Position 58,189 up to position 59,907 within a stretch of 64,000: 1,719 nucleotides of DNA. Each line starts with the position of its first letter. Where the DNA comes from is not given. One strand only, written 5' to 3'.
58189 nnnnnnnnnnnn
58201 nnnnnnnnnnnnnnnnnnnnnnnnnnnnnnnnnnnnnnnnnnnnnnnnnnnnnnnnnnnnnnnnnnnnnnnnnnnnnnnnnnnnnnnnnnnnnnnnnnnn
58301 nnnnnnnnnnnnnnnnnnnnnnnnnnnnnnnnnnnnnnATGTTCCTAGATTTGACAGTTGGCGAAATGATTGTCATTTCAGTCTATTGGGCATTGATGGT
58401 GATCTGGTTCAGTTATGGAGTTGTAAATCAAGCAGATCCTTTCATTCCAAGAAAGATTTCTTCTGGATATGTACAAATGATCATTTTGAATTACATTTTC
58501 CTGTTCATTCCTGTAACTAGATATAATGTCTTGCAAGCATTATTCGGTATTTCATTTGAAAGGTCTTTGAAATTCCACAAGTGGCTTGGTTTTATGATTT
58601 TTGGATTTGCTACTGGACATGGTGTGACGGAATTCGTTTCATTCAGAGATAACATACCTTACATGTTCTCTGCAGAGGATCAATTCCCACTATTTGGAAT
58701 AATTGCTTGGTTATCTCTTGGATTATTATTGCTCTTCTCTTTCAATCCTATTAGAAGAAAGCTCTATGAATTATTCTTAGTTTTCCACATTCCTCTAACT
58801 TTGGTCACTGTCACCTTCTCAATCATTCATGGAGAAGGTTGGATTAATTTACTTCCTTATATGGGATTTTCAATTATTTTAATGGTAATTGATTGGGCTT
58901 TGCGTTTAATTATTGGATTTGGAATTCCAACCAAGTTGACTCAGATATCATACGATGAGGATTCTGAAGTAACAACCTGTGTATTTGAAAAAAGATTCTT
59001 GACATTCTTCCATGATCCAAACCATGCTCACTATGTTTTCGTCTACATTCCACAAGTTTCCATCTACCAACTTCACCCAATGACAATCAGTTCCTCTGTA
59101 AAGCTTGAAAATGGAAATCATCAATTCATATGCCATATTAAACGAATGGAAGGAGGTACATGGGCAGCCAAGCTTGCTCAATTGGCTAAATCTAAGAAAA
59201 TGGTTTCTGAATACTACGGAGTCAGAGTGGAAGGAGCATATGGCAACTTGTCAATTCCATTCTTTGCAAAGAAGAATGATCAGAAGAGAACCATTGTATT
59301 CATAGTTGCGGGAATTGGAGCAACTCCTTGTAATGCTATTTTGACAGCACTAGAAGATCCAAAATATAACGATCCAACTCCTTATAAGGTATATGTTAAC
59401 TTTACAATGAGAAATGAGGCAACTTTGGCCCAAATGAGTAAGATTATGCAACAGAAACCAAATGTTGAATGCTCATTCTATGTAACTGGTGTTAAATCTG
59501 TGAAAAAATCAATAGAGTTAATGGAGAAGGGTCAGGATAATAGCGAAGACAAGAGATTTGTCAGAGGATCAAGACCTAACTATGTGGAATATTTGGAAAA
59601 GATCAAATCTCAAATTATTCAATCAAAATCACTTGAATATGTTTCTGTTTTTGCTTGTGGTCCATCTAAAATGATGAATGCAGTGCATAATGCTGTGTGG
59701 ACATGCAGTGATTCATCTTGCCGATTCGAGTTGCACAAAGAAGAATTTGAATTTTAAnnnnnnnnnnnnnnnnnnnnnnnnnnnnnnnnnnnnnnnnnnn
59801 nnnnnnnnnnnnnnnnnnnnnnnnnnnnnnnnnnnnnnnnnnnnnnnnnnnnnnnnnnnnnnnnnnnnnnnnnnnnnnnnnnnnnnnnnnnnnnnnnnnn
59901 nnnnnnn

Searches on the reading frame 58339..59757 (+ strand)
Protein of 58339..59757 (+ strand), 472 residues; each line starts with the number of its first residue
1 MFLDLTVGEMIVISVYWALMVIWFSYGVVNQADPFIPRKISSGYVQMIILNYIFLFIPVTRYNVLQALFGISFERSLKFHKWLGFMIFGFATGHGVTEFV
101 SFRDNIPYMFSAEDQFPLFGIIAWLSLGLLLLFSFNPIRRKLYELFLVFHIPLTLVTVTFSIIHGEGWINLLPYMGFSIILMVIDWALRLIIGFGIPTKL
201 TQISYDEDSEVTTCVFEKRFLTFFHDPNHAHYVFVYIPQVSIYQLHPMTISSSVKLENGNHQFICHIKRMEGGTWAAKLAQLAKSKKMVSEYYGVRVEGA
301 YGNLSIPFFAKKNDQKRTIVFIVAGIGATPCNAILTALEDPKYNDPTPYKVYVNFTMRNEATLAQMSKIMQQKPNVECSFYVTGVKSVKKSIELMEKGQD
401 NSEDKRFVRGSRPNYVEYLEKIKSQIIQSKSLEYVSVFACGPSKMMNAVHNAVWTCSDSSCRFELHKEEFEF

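Call 27: search_protein_families(library=pfam, proteins=[window:58339-59757:+], max_evalue=0.001)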
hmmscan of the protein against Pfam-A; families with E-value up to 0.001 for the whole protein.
window:58339-59757:+ (472 aa): 4 families
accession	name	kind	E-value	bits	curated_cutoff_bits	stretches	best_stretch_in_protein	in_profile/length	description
PF01794.25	Ferric_reduct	-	8.8e-22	77.9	28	1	47-158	4-118/121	Ferric reductase like transmembrane component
PF08030.17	NAD_binding_6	-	3e-10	40.8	22.2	1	318-453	3-155/156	Ferric reductase NAD binding domain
PF08022.18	FAD_binding_8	-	5.6e-06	26.9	22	1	230-303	33-107/109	FAD-binding domain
PF00175.26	NAD_binding_1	-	0.0002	22.4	22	0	321-450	1-108/109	Oxidoreductase NAD-binding domain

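Call 28: find_homologous_proteins(query=window:58339-59757:+, max_evalue=1e-10)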
Query window:58339-59757:+ (472 aa): 8 proteins with E <= 1e-10 among 3731 candidates.
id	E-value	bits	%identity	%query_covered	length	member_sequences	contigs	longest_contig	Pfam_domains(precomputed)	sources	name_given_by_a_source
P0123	0.0e+0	1082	100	100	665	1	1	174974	PF01794.26,PF08022.19,PF08030.18,PF03351.23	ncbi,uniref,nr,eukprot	ncbi:predicted protein [Naegleria gruberi]|uniref:Predicted protein n=1 Tax=Naegleria gruberi TaxID=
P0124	3.2e-231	786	72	100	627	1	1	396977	PF01794.26,PF08030.18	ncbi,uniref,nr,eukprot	ncbi:predicted protein [Naegleria gruberi]|uniref:Predicted protein n=1 Tax=Naegleria gruberi TaxID=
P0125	3.6e-193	661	76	53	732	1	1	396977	PF01794.26,PF08030.18,PF03351.23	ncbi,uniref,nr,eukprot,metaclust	ncbi:predicted protein [Naegleria gruberi]|uniref:Predicted protein n=1 Tax=Naegleria gruberi TaxID=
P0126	1.9e-108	381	43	100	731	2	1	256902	PF01794.26,PF08022.19,PF00175.27,PF08030.18,PF03351.23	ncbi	ncbi:hypothetical protein ABK040_002748 [Willaertia magna]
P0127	2.8e-92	328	39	99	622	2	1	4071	PF01794.26,PF08022.19,PF00175.27,PF08030.18,PF03351.23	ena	-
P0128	2.7e-82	295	37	99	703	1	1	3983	PF01794.26,PF08022.19,PF00175.27,PF08030.18,PF03351.23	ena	-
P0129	2.5e-52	196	52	41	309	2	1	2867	PF01794.26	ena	-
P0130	2.7e-16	77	23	87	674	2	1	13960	PF01794.26,PF08022.19,PF08030.18,PF03351.23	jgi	jgi:predicted ferric reductase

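Call 50: find_encoding_contigs(protein=P0123, flank=10000, max_places=3)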
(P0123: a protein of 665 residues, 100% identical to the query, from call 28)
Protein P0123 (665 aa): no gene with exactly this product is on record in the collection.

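Call 51: find_encoding_contigs(protein=P0124, flank=10000, max_places=3)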
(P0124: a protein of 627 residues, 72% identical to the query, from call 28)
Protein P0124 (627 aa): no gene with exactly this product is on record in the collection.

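Call 52: find_encoding_contigs(protein=P0125, flank=10000, max_places=3)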
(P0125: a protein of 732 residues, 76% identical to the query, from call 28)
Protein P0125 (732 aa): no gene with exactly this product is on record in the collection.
